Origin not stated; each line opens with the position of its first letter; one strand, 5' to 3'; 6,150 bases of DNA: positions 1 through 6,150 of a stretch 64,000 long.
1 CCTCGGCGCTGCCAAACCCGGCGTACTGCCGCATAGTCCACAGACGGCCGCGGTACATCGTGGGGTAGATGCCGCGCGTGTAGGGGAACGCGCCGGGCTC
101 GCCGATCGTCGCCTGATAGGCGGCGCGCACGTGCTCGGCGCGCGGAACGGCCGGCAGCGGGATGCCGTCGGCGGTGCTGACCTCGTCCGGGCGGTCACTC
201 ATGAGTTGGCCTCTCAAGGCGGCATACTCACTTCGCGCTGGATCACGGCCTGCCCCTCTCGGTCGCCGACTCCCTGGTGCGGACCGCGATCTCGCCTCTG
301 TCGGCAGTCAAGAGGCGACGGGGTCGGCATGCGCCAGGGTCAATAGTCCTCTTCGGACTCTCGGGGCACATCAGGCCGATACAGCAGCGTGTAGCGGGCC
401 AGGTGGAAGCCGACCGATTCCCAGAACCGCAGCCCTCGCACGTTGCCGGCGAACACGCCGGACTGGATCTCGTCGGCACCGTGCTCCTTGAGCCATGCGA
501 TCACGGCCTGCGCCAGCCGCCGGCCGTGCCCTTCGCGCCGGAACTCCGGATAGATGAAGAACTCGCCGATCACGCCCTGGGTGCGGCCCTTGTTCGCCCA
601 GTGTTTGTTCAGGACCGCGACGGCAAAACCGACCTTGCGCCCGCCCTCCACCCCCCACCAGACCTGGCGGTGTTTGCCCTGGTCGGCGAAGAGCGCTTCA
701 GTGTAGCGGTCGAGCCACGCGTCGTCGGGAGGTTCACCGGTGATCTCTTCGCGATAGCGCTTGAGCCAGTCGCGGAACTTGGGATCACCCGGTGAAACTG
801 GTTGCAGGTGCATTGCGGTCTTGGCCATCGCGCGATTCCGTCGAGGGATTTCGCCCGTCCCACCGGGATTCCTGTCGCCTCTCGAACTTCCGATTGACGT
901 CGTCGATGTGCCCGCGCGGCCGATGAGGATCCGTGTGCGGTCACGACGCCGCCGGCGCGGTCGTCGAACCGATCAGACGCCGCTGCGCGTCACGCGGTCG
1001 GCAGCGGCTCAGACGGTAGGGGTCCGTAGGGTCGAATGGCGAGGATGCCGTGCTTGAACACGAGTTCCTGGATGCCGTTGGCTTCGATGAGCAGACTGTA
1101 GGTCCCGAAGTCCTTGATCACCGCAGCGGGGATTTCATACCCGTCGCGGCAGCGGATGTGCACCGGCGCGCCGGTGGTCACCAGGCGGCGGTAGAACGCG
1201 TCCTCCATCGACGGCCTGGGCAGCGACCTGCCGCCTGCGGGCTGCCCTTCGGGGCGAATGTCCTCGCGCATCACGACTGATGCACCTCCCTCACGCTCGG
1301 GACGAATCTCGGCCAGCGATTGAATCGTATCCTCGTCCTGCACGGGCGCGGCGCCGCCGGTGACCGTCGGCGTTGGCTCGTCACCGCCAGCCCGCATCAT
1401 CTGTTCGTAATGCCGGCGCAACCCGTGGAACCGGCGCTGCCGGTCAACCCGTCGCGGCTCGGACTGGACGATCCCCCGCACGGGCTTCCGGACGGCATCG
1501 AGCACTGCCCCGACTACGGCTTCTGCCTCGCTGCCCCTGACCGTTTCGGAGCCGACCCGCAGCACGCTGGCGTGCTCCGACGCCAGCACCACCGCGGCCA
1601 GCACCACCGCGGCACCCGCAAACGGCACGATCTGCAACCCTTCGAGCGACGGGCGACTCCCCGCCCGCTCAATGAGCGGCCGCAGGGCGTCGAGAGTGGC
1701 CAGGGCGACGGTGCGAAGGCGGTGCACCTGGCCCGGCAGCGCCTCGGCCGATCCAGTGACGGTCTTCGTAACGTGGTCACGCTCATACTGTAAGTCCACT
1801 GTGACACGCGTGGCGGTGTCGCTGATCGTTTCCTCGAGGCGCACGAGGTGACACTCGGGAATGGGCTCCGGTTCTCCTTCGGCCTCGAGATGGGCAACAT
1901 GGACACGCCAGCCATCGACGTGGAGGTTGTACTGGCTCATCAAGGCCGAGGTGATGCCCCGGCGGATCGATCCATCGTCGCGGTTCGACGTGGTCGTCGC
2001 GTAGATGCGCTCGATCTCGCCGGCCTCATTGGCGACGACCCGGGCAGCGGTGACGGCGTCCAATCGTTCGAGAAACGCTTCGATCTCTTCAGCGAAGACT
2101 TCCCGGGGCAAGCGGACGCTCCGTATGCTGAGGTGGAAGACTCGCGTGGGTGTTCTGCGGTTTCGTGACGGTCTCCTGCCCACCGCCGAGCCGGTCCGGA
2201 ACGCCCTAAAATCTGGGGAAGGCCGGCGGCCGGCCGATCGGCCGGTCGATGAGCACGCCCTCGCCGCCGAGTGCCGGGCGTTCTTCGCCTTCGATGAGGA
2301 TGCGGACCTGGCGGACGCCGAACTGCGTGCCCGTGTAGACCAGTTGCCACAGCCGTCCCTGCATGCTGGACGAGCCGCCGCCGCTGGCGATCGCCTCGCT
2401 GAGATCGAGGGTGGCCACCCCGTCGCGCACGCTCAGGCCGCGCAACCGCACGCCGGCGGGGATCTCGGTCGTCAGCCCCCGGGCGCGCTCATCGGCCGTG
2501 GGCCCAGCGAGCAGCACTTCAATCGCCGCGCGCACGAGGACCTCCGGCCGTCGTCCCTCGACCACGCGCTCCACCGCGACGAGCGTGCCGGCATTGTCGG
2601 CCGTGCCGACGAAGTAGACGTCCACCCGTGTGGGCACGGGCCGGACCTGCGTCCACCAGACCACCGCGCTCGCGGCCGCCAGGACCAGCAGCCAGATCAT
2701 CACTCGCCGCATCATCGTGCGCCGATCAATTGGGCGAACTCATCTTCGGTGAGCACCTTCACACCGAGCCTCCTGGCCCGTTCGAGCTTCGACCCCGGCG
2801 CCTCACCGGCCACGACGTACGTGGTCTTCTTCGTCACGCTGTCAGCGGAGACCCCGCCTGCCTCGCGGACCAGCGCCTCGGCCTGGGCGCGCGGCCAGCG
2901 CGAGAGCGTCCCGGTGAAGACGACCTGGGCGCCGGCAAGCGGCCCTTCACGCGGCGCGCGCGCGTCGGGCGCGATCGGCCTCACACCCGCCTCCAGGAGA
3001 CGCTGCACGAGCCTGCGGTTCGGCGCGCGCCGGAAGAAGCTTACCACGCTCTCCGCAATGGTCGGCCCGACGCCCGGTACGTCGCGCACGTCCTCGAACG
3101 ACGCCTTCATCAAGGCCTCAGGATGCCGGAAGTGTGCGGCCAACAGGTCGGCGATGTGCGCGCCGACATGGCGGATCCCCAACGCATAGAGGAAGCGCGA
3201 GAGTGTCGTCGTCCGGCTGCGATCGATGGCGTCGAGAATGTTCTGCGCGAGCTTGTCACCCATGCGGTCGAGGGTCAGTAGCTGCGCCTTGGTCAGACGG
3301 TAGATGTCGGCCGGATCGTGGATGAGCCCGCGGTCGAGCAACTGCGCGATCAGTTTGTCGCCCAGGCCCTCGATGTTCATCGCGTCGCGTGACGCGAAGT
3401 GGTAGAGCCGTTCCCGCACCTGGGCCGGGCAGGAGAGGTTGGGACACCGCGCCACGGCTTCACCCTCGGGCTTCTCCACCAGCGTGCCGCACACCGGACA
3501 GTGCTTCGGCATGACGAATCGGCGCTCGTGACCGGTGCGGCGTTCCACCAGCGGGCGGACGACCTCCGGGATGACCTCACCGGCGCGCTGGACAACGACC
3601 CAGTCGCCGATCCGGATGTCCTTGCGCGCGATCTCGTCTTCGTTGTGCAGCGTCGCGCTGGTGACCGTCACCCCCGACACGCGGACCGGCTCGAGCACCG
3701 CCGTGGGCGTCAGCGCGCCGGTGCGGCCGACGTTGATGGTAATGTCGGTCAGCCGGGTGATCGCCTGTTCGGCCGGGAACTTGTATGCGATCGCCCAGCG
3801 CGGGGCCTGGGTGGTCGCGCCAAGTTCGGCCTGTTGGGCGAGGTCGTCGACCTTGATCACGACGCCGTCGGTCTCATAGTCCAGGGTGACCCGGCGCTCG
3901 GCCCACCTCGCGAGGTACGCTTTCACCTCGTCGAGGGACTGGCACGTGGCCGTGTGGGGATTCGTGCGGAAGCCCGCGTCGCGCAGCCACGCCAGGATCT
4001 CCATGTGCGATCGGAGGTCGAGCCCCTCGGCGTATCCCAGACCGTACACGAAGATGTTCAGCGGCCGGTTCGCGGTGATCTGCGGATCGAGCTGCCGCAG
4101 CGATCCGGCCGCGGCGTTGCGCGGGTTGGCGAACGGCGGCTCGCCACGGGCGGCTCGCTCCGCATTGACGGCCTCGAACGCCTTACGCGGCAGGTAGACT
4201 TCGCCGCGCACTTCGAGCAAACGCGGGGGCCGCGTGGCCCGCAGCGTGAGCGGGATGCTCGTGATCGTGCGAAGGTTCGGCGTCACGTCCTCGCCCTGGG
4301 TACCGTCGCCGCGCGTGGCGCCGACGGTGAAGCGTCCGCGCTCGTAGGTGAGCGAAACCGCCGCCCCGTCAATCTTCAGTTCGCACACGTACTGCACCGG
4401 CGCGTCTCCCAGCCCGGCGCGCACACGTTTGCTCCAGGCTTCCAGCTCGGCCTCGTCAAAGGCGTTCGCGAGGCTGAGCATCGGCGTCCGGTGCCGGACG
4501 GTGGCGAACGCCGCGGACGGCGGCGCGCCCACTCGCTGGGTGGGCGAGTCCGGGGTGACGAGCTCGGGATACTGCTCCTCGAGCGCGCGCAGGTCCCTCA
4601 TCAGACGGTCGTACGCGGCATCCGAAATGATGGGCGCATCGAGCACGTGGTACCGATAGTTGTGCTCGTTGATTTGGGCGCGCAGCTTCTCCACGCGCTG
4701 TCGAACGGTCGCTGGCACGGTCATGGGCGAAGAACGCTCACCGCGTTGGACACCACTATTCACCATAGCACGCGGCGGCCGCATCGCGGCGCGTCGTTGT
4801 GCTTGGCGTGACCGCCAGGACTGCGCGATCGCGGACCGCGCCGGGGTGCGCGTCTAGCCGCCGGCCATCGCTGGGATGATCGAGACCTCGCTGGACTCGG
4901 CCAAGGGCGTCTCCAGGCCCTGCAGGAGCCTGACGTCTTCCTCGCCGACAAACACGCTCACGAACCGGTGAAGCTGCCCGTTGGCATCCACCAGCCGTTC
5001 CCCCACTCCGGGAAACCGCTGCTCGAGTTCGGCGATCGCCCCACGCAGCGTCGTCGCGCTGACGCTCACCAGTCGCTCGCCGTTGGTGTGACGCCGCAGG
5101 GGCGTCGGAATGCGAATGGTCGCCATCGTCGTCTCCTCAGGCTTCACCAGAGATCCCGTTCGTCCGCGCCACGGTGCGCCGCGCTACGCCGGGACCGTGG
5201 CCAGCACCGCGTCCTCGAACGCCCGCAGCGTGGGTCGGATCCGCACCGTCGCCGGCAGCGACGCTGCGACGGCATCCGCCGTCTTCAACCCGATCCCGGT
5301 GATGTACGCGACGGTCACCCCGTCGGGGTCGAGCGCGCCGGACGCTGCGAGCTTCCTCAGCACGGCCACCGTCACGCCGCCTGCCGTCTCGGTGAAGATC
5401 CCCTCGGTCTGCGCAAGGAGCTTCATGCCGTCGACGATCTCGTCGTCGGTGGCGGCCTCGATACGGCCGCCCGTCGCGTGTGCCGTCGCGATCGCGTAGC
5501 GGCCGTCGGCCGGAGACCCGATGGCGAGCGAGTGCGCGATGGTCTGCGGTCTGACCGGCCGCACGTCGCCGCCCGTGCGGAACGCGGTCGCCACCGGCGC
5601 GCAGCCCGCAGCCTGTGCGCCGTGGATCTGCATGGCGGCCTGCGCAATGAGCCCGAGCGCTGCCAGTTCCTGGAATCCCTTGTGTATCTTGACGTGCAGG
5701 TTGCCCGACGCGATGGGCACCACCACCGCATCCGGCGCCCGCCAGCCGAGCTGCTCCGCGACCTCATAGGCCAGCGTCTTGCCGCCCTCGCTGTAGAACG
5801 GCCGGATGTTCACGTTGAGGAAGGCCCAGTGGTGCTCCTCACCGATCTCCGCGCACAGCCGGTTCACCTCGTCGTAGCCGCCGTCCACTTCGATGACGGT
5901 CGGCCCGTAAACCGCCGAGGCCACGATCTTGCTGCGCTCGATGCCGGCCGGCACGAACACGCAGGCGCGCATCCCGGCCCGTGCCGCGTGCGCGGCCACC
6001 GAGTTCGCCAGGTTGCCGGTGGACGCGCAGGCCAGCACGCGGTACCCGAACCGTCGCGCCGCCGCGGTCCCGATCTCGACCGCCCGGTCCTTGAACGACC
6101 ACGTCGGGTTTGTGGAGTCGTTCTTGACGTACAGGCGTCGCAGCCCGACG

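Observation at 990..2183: Hfq Sm-domain at the C-terminus of an open 397-codon frame. Possible Hfq with a ~300-aa N-terminal extension, in a ligA–GerMN–hfq arrangement.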

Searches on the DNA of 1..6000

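Call 70: search_rna_families(source=window, start=1, end=6000, threshold=evalue, max_evalue=1)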
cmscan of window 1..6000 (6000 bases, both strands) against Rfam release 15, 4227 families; matches with E-value up to 1: 0.
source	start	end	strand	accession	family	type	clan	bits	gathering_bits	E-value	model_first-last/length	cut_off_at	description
